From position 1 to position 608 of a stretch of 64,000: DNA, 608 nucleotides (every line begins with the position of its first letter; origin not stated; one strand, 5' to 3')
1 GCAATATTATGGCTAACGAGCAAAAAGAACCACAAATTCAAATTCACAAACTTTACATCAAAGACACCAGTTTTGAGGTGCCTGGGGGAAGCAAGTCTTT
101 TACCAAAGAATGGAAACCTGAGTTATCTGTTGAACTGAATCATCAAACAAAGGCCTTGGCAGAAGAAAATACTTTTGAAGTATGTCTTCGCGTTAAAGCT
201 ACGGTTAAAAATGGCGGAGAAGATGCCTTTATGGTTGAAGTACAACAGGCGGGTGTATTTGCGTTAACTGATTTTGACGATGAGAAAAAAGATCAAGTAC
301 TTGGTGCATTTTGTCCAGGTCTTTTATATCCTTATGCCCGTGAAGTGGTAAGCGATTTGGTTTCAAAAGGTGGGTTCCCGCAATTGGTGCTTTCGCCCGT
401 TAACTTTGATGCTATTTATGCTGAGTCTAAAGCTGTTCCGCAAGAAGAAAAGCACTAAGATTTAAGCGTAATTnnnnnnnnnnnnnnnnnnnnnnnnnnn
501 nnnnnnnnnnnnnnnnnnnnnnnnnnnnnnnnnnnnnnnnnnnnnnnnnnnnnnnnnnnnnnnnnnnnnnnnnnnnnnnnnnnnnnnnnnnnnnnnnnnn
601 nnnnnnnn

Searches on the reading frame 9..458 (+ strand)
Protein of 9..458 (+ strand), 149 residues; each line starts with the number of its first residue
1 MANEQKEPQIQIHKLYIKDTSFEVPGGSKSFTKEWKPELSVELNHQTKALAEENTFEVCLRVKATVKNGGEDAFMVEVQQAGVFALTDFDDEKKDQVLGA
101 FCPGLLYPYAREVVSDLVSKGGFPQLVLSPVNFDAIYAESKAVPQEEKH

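Call 51: search_protein_families(library=pfam, proteins=[window:9-458:+], max_evalue=0.001)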
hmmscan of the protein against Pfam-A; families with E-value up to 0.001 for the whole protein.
window:9-458:+ (149 aa): 1 family
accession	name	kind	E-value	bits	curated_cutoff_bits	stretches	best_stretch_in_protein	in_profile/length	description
PF02556.19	SecB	-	1.1e-51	174.8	26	1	4-141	2-138/141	Preprotein translocase subunit SecB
